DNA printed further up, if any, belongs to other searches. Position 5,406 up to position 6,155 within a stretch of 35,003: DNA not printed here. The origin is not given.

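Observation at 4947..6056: Self-contained two-gene accessory cassette between the late operon and attP: candidate lysogen-expressed accessory system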

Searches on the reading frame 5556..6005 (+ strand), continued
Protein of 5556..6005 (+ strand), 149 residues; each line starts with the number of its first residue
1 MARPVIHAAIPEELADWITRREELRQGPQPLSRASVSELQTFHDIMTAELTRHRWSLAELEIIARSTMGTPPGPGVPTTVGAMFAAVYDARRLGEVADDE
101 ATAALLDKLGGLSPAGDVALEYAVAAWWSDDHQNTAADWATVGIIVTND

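Call 72: search_protein_families(library=pfam, proteins=[P0094, P0143, P0144, P0152, P0170, P0183, P0200, P0205, P0116, P0139], max_evalue=0.01)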
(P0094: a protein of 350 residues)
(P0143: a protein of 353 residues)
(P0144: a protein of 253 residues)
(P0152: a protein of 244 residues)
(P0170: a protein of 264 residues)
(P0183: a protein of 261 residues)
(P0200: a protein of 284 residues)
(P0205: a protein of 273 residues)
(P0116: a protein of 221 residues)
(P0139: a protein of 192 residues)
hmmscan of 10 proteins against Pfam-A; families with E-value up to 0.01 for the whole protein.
P0094 (350 aa): 0 families

P0143 (353 aa): 2 families
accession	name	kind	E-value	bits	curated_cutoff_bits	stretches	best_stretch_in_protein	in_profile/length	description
PF02796.21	HTH_7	-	3.2e-07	30.8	23.8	1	315-352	3-44/45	Helix-turn-helix domain of resolvase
PF13384.12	HTH_23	-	0.004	17.4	24.6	0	313-351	4-39/50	Homeodomain-like domain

P0144 (253 aa): 0 families

P0152 (244 aa): 0 families

P0170 (264 aa): 0 families

P0183 (261 aa): 1 family
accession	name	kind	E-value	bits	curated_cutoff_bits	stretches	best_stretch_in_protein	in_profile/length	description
PF02945.21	Endonuclease_7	-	3.1e-07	30.7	23.6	1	25-58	25-62/82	Recombination endonuclease VII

P0200 (284 aa): 0 families

P0205 (273 aa): 1 family
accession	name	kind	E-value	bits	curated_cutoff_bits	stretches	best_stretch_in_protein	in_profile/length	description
PF01402.27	RHH_1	-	1.3e-06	28.6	20.5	1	95-132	1-38/39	Ribbon-helix-helix protein, copG family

P0116 (221 aa): 0 families

P0139 (192 aa): 0 families

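Call 77: find_encoding_contigs(protein=P0110, flank=4000, max_places=3)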
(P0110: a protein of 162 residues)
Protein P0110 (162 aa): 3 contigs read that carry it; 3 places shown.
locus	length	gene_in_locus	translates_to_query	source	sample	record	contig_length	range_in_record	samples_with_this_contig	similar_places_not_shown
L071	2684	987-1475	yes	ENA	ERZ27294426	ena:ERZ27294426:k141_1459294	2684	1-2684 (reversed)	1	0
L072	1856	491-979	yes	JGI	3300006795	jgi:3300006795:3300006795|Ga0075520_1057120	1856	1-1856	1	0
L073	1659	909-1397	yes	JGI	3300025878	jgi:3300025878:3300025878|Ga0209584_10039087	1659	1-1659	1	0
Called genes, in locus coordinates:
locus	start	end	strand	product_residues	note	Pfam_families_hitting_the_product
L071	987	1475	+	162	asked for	-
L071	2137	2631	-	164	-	-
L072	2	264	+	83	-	?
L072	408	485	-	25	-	-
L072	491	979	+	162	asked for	-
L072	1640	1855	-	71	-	?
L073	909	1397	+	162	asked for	-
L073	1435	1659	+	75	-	?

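Call 78: find_encoding_contigs(protein=P0146, flank=4000, max_places=3)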
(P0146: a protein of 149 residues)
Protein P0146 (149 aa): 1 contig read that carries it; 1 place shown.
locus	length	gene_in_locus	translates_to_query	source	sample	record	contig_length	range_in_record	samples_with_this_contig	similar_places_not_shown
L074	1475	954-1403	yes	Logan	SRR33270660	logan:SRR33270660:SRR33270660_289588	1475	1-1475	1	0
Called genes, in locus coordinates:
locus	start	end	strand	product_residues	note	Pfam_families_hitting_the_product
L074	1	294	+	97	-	?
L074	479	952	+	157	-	PF26151:AcrIF11_ADP_ribosyl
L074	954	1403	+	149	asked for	-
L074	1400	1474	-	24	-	?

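Call 80: list_cluster_members(proteins=[P0088, P0090, P0092, P0095, P0099, P0104, P0120, P0135, P0166, P0216])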
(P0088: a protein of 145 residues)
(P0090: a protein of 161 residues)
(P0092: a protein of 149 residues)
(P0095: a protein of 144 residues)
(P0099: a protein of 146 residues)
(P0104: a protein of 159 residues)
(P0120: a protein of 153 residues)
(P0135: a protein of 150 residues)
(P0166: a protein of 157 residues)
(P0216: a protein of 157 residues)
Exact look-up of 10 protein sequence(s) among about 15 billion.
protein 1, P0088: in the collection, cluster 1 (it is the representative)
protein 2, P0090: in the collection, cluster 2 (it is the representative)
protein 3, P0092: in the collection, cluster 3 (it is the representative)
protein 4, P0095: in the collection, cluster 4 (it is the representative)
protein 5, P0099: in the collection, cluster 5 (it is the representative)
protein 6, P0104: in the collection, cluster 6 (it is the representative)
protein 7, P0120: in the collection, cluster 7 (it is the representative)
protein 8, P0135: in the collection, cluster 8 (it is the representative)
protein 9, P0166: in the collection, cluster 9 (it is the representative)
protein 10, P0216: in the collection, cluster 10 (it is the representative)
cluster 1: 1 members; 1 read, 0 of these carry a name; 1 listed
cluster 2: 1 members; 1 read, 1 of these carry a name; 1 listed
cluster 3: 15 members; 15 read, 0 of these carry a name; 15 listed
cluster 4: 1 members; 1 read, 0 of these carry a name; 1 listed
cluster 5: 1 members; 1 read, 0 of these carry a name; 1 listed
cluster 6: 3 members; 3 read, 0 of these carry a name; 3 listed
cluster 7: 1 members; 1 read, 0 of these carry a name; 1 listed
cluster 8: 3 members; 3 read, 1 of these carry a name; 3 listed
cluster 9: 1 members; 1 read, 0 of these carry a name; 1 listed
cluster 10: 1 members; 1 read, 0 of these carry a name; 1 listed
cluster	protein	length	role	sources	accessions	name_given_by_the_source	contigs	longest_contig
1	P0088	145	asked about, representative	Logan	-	-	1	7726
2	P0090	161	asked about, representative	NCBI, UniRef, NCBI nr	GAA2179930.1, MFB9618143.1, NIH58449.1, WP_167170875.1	hypothetical protein GCM10009785_08720 [Brooklawnia cerclae] | Uncharacterized protein n=1 Tax=Brooklawnia cerclae TaxID=349934 RepID=A0ABX0SJE3_9ACTN | hypothetical protein [Brooklawnia cerclae]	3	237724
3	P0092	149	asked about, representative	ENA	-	-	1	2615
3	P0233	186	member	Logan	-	-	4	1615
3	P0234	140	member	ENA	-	-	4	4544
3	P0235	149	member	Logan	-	-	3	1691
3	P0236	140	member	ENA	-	-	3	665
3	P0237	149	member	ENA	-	-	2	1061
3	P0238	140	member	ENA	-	-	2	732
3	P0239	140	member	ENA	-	-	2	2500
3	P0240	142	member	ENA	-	-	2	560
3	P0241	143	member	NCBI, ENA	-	-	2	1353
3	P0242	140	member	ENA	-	-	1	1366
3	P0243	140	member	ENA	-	-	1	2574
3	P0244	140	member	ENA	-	-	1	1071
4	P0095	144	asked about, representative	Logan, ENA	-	-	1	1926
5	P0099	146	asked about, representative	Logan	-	-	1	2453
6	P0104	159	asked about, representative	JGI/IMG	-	-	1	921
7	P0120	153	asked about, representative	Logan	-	-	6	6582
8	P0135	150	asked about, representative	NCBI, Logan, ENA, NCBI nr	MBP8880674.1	MAG: hypothetical protein KBG77_06195 [Dermatophilaceae bacterium] | hypothetical protein [Dermatophilaceae bacterium]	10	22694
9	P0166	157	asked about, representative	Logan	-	-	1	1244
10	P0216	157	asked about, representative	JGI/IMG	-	-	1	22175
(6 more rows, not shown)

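Call 81: find_encoding_contigs(protein=P0090, flank=5000, max_places=1)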
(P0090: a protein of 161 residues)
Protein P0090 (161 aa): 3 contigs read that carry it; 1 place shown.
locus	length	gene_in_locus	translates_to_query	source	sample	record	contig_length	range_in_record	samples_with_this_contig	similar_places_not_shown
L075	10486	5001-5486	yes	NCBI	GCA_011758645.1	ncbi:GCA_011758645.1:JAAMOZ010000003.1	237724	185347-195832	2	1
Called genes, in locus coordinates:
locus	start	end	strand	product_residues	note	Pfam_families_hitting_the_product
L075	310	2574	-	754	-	PF03176:MMPL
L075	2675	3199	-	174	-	-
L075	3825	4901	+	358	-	-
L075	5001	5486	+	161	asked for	-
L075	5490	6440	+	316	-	-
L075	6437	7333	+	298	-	PF03457:HA (weak), PF01402:RHH_1 (faint)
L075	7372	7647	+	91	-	-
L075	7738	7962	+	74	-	-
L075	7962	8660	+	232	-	PF01381:HTH_3 (weak), PF15943:YdaS_toxin (faint)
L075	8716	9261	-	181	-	-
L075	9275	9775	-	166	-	-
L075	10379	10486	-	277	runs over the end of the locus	PF26209:Phage_phiTE_241_C (weak)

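Call 82: find_encoding_contigs(protein=P0135, flank=5000, max_places=2)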
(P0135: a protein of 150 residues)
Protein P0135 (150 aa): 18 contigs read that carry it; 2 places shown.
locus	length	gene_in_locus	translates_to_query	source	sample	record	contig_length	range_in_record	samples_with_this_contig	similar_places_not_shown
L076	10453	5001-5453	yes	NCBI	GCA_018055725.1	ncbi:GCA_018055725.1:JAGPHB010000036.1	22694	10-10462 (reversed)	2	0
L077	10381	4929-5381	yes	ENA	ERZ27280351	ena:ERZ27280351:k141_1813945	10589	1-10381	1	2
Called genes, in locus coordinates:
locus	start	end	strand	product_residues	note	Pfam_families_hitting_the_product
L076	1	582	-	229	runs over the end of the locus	PF01891:CbiM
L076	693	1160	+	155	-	PF00578:AhpC-TSA, PF08534:Redoxin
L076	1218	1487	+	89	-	PF12277:DUF3618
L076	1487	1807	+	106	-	PF00166:Cpn10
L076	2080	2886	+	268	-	PF00589:Phage_integrase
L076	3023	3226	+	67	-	-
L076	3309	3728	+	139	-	PF12728:HTH_17 (weak)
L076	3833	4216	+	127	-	-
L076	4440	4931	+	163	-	-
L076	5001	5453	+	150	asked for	-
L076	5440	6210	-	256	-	-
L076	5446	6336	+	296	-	-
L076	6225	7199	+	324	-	PF00589:Phage_integrase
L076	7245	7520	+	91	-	-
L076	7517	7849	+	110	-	PF13560:HTH_31 (weak), PF01381:HTH_3 (weak)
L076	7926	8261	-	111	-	-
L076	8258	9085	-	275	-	-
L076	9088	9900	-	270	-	-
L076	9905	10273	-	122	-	PF23140:Gp80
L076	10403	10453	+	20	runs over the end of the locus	?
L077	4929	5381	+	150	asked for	-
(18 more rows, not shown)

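Call 83: find_encoding_contigs(protein=P0216, flank=5000, max_places=1)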
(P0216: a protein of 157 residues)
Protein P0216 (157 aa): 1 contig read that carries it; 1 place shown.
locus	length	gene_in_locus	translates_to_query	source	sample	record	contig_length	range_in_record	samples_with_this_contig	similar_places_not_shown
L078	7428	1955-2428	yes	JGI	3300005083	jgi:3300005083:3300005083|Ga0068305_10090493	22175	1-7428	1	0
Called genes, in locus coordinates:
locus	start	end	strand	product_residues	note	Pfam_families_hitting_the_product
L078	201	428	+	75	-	-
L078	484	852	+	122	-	PF13560:HTH_31, PF01381:HTH_3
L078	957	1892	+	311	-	-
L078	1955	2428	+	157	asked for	-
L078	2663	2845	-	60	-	-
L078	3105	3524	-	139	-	-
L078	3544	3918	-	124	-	-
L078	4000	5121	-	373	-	-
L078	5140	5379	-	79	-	-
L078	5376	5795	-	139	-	-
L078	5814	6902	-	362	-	PF01510:Amidase_2, PF00395:SLH (weak)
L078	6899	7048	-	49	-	-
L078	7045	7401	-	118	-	-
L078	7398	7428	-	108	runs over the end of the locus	-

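Call 85: search_protein_families(library=pfam, proteins=[L074:479-949:+, L075:3825-4898:+, L076:4440-4928:+, L078:957-1889:+, L075:5490-6437:+, L076:5446-6333:+, L075:6437-7330:+, L076:3833-4213:+], max_evalue=0.1)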
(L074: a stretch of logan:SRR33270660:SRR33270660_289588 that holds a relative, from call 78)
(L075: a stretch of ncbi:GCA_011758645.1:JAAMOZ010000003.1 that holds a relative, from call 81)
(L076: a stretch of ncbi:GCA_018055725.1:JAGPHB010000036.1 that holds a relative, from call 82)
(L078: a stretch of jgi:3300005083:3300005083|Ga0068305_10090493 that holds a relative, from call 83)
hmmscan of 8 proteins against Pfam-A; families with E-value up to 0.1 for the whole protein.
L074:479-949:+ (157 aa): 0 families

L075:3825-4898:+ (358 aa): 0 families

L076:4440-4928:+ (163 aa): 0 families

L078:957-1889:+ (311 aa): 1 family
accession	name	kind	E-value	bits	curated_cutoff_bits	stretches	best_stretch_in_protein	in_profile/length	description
PF13816.12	Dehydratase_hem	-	0.076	12.8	25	0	28-114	35-118/310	Haem-containing dehydratase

L075:5490-6437:+ (316 aa): 0 families

L076:5446-6333:+ (296 aa): 1 family
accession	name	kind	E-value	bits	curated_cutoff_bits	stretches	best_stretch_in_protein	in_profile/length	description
PF08610.15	Pex16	-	0.099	12.4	25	0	9-86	183-261/347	Peroxisomal membrane protein (Pex16)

L075:6437-7330:+ (298 aa): 4 families
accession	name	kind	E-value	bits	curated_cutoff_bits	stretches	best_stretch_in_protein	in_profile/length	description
PF03457.19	HA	-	3.1e-07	31.1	28.4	1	61-122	2-63/64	Helicase associated domain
PF01402.27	RHH_1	-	1.4e-05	25.3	20.5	0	208-234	6-32/39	Ribbon-helix-helix protein, copG family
PF21983.2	NikA-like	-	0.00053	20.5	27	0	261-288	11-38/72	Mobilization protein NikA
PF13384.12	HTH_23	-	0.0068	16.6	24.6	0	15-52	12-48/50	Homeodomain-like domain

L076:3833-4213:+ (127 aa): 1 family
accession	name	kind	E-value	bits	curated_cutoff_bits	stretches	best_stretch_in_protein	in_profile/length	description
PF08139.17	LPAM_1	-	0.00068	20.4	20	1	1-18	1-18/18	Prokaryotic membrane lipoprotein lipid attachment site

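Call 86: search_solved_structures(query=L074:479-949:+, max_evalue=1, show_alignments=2)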
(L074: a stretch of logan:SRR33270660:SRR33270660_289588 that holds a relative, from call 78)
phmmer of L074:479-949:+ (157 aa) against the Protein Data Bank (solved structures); distinct sequences matched with E-value up to 1: 3.
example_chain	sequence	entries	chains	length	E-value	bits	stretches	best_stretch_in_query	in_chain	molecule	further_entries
8dwq_A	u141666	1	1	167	6.3e-19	71.6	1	1-152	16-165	H3 Protein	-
6kyf_A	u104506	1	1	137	3.3e-05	27.1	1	105-140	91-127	AcrF11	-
7rdr_A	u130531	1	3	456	0.011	18.9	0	42-74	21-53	Circular tendon repeat protein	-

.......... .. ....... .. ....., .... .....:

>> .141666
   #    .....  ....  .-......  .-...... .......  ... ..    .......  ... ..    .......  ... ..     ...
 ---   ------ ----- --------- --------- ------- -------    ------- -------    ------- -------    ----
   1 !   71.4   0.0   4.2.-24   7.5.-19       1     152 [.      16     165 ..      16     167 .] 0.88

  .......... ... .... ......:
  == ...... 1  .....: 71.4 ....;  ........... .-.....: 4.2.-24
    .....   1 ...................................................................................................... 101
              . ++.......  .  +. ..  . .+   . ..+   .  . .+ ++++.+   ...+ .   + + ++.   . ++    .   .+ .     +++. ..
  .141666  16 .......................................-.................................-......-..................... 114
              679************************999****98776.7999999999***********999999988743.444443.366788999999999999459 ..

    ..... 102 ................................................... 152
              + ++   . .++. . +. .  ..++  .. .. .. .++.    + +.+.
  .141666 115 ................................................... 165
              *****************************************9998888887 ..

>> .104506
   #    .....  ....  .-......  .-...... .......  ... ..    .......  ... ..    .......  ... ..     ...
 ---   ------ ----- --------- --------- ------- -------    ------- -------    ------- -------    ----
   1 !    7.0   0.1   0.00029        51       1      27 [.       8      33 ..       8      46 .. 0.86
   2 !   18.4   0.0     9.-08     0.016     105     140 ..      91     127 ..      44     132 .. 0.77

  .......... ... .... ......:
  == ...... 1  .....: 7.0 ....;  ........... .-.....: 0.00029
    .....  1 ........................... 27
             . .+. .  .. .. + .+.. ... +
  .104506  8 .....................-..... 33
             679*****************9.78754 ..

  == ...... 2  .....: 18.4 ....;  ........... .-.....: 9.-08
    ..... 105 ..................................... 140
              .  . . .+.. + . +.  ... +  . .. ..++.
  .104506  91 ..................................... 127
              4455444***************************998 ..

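Call 92: search_solved_structures(query=A8, max_evalue=10)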
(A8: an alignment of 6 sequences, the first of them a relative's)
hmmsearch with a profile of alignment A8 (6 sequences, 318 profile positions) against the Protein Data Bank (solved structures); distinct sequences matched with E-value up to 10: 3.
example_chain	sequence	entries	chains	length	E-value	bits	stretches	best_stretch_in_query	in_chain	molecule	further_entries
4oh8_B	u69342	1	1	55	1.5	11.5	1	6-43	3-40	Ras association domain-containing protein 5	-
6n4n_C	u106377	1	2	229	2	11.1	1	14-89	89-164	Rosetta-designed danoprevir/NS3a complex reader 2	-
4lgd_E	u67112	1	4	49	2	11.1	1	7-42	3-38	Ras association domain family member 5, RASSF5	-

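Call 93: search_dna_similar(query=L022:1582-2547:+, collection=phages, mode=protein, max_rows=40, max_evalue=0.001, rows=spread)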
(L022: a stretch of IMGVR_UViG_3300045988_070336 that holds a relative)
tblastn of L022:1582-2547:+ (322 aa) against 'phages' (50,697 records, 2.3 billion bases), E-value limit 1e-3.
Records with a match: 8; places in all: 8; records where one place covers at least 80% of the query: 6.
Best place of each record, by identity: <60% 8.
By first word of the organism name: Propionibacterium 6; Corynebacterium 1; Bifidobacterium 1.
By host as written in the record: Propionibacterium freudenreichii 4; Propionibacterium freudenreichii TL110 2; Corynebacterium glutamicum ATCC 21792 1; Bifidobacterium asteroides 1.
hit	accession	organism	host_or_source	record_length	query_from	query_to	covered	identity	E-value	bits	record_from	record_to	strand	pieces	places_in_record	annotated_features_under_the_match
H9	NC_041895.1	Propionibacterium phage G4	Propionibacterium freudenreichii TL110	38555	33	322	90%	36.0%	3e-21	100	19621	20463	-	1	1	26: hypothetical protein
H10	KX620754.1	Propionibacterium phage G4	Propionibacterium freudenreichii TL110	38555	33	322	90%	36.0%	3e-21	100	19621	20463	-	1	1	26: hypothetical protein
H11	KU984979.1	Propionibacterium phage PFR1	Propionibacterium freudenreichii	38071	33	322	90%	34.0%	4e-18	91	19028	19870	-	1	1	hypothetical protein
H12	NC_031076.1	Propionibacterium phage PFR1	Propionibacterium freudenreichii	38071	33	322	90%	34.0%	4e-18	91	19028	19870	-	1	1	hypothetical protein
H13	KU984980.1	Propionibacterium phage PFR2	Propionibacterium freudenreichii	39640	33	322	90%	34.0%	4e-18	91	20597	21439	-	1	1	hypothetical protein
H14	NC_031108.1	Propionibacterium phage PFR2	Propionibacterium freudenreichii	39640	33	322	90%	34.0%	4e-18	91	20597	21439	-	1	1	hypothetical protein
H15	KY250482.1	Corynebacterium phage phi16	Corynebacterium glutamicum ATCC 21792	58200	209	322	35%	35.6%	4e-6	54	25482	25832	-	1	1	hypothetical protein (x2)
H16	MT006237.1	Bifidobacterium phage BigBern1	Bifidobacterium asteroides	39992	277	322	14%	52.2%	7e-9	63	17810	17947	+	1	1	hypothetical protein (x2)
